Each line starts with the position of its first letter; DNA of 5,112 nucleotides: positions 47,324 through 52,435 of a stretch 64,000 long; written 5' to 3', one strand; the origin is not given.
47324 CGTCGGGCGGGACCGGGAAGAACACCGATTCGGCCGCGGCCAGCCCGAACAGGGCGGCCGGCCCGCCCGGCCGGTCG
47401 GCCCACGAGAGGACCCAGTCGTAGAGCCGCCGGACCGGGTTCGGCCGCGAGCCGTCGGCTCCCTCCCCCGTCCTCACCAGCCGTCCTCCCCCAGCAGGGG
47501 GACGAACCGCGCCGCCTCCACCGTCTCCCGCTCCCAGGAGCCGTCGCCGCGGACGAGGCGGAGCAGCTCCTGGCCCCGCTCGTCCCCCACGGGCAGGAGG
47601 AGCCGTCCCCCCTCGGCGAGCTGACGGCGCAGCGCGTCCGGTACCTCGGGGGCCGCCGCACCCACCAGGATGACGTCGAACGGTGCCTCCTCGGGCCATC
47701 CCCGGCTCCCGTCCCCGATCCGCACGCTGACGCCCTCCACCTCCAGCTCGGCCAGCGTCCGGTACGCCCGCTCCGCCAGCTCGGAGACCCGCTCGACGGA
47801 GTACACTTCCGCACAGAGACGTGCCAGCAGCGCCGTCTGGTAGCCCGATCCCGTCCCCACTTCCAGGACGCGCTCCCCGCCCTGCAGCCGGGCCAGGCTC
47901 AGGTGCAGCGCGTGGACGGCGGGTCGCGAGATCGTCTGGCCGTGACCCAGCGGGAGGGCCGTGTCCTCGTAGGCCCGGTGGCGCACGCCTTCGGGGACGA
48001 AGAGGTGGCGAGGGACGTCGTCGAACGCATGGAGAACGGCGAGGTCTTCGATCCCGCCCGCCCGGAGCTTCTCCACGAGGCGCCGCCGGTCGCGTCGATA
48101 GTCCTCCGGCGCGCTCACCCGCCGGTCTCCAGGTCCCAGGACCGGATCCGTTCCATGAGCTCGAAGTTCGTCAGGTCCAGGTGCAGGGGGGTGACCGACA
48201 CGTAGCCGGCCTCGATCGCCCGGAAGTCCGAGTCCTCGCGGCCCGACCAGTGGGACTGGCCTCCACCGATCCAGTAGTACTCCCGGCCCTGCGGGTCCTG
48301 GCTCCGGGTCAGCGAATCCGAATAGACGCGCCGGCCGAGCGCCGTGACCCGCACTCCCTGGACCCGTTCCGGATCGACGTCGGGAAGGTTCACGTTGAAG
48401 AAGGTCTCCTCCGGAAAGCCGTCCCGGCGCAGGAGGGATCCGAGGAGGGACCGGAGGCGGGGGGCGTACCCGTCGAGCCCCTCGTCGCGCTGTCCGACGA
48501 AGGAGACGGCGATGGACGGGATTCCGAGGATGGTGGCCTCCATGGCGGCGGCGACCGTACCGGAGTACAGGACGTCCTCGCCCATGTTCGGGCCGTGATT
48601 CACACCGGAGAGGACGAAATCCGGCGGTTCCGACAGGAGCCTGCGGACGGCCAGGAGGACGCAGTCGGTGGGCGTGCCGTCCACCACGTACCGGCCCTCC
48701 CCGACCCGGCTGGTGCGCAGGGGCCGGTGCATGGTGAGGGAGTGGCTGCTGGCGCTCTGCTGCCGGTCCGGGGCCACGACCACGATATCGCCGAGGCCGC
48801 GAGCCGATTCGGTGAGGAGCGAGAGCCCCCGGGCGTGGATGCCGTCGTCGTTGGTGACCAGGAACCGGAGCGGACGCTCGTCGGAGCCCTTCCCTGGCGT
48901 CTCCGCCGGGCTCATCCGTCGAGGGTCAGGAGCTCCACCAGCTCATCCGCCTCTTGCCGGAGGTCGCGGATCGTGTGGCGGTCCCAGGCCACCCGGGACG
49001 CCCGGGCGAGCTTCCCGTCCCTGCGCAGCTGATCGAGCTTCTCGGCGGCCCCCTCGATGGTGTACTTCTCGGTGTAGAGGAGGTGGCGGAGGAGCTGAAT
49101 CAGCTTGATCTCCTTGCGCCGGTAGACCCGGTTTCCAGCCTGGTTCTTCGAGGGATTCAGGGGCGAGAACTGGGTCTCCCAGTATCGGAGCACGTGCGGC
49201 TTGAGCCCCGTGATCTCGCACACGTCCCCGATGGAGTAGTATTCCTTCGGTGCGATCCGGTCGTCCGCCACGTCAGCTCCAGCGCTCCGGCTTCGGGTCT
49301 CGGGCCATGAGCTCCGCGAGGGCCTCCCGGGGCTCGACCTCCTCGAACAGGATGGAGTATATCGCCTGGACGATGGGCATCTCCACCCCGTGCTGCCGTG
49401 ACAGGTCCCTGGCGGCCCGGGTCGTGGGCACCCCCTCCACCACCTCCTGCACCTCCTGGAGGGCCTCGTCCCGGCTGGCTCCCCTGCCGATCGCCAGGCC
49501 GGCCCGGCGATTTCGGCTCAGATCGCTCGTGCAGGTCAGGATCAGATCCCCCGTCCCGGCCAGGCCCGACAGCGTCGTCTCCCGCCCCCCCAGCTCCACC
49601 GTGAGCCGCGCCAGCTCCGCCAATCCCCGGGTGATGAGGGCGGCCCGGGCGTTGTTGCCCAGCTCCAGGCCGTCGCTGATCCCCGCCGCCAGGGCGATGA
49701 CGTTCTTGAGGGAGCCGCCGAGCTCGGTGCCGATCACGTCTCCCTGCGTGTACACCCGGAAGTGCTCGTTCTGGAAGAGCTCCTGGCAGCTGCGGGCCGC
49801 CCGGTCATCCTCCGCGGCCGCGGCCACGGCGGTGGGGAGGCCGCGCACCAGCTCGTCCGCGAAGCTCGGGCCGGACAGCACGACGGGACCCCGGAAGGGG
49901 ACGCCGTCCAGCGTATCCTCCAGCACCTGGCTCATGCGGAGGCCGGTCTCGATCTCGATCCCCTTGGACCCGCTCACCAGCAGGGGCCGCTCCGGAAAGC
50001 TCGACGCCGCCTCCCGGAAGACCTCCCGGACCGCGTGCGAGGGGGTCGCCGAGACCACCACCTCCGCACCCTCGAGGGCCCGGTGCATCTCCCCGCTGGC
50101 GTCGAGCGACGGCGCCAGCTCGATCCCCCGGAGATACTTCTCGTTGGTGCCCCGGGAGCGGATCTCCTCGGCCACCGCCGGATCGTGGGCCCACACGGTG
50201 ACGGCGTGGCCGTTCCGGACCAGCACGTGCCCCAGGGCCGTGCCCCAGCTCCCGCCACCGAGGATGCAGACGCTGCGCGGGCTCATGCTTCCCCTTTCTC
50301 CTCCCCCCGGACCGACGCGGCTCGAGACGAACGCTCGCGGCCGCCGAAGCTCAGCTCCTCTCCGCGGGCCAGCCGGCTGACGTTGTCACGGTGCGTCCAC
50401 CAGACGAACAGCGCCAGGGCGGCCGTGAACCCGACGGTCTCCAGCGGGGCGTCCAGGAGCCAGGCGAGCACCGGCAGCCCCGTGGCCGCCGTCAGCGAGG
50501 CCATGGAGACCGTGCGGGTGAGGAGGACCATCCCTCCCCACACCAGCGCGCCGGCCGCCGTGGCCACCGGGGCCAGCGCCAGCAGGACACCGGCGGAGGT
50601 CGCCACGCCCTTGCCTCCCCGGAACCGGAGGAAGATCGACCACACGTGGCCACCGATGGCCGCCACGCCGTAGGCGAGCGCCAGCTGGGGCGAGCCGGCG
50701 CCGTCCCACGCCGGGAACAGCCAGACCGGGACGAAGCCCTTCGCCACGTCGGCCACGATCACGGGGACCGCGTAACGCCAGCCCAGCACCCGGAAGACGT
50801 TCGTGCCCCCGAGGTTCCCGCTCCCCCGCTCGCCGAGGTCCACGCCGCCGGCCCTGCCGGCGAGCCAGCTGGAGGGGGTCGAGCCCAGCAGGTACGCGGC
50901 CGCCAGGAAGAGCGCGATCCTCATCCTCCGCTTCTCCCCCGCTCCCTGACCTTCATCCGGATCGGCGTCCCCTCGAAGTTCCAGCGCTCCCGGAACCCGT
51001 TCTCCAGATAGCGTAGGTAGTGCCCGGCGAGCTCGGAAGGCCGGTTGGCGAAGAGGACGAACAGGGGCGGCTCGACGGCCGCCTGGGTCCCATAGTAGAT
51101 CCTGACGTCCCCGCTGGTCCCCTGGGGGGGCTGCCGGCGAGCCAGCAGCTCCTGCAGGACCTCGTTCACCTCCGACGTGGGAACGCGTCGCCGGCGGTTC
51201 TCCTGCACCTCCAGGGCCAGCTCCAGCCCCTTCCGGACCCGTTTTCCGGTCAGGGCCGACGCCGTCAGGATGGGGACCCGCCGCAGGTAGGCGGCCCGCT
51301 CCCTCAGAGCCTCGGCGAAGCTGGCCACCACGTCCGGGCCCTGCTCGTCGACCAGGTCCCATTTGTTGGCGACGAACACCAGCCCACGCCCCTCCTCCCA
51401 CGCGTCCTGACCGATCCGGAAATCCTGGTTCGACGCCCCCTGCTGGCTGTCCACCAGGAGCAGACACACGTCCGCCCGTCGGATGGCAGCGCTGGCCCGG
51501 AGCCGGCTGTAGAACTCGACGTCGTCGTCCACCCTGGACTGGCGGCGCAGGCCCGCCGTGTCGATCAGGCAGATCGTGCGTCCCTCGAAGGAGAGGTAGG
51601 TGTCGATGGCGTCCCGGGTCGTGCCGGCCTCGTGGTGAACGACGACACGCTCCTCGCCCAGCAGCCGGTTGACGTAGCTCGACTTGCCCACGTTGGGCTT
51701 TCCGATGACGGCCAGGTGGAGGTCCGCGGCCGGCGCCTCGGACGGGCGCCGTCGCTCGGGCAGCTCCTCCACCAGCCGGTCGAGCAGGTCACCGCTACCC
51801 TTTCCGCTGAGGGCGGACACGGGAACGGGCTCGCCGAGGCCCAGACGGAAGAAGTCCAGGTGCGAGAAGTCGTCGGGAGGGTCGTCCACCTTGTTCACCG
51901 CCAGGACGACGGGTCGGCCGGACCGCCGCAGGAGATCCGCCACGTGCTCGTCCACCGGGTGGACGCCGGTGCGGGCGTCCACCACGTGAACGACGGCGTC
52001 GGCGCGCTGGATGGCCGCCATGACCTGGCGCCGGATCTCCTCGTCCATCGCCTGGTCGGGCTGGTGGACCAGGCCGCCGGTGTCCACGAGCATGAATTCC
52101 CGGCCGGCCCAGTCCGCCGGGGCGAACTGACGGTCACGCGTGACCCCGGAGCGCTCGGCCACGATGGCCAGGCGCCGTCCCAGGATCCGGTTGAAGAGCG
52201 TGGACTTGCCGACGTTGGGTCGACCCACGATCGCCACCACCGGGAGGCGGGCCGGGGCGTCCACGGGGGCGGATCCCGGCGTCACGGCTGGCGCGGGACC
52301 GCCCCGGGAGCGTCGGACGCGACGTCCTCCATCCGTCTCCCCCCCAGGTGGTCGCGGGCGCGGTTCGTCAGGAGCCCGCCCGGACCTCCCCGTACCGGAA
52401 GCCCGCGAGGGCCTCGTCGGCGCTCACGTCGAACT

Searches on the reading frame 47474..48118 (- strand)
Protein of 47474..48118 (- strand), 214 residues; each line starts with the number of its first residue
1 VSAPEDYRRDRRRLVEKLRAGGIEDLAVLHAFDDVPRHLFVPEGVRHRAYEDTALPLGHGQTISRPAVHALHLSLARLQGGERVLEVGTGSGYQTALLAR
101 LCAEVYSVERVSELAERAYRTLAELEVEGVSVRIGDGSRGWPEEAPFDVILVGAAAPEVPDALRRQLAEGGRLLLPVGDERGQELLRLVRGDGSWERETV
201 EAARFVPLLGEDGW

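Call 9: search_protein_families(library=pfam, proteins=[window:47474-48118:-], max_evalue=0.001)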
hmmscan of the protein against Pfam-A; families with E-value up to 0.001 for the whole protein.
window:47474-48118:- (214 aa): 5 families
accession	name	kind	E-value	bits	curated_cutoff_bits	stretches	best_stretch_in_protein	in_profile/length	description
PF01135.25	PCMT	-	1.3e-61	208.5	20.3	1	12-210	4-207/210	Protein-L-isoaspartate(D-aspartate) O-methyltransferase (PCMT)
PF13649.12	Methyltransf_25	-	4.9e-08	34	27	1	84-177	1-96/97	Methyltransferase domain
PF13847.12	Methyltransf_31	-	3.4e-07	30.5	27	1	80-173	3-107/145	Methyltransferase domain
PF08241.18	Methyltransf_11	-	6.1e-07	30.4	21.2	1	85-178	1-91/95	Methyltransferase domain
PF13489.12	Methyltransf_23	-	6.6e-05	23.1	27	1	69-151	11-86/164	Methyltransferase domain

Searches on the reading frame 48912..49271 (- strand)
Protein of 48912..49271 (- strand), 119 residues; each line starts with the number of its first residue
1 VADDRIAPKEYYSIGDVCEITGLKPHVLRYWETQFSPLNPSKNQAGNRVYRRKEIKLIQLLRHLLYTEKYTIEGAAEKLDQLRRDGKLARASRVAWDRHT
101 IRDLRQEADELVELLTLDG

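Call 9: search_protein_families(library=pfam, proteins=[window:48912-49271:-], max_evalue=0.001)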
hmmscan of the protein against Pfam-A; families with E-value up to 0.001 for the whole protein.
window:48912-49271:- (119 aa): 2 families
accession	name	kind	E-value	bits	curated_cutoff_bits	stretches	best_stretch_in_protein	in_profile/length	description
PF13411.12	MerR_1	-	7.2e-19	68.1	21.6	1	12-81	1-68/69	MerR HTH family regulatory protein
PF00376.29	MerR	-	3.4e-07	30.4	28.2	1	13-50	1-38/38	MerR family regulatory protein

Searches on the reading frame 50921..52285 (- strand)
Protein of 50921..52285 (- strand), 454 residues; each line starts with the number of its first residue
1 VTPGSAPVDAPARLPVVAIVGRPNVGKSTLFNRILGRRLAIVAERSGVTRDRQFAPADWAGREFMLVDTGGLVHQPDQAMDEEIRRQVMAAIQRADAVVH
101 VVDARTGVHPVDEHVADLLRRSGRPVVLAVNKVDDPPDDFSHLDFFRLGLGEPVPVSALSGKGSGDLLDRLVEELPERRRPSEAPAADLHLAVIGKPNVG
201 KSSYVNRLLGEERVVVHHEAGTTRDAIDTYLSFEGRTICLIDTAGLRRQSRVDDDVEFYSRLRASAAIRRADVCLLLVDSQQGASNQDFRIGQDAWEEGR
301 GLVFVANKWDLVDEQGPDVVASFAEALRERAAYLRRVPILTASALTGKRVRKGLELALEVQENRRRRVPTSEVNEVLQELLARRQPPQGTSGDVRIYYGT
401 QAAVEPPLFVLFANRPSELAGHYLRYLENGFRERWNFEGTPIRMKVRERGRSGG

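Call 9: search_protein_families(library=pfam, proteins=[window:50921-52285:-], max_evalue=0.001)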
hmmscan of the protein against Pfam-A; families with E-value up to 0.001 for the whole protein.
window:50921-52285:- (454 aa): 14 families
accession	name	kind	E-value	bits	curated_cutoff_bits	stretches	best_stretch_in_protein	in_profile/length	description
PF01926.29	MMR_HSR1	-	1.3e-54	183.6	21.9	2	17-132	2-113/113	50S ribosome-binding GTPase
PF14714.11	KH_dom-like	-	1.6e-28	99.3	27.3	1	367-447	1-81/81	KH-domain-like of EngA bacterial GTPase enzymes, C-terminal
PF02421.24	FeoB_N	-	2.9e-26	92.3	27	2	17-168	3-153/156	Ferrous iron transport protein B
PF00009.33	GTP_EFTU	-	2.9e-25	89.4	26.5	2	15-176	4-187/188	Elongation factor Tu GTP binding domain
PF00350.29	Dynamin_N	-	2.8e-15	57.2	27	0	191-224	1-33/168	Dynamin family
PF04548.22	AIG1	-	8e-15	55.2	27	2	18-119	4-107/212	AIG1 family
PF08477.19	Roc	-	4.7e-07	30.5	27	0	191-310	2-119/119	Ras of Complex, Roc, domain of DAPkinase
PF03193.22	RsgA_GTPase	-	6.9e-06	26.4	30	0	191-217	109-135/174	RsgA GTPase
PF00071.28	Ras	-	2.7e-05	24.3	21.6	0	191-354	2-153/162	Ras family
PF02492.25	cobW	-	7e-05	22.9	20.7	0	15-96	1-85/180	CobW/HypB/UreG, nucleotide-binding domain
PF13238.12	AAA_18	-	0.00016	22.6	29.4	0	17-106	1-81/128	AAA domain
PF13401.12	AAA_22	-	0.0006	20.6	27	0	17-131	8-91/130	AAA domain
PF09547.16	SpoIVA_ATPase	-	0.00066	19.6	26.6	0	17-109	20-110/237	Stage IV sporulation protein A, ATPase domain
PF13479.12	AAA_24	-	0.00074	19.9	27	0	190-225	4-37/195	AAA domain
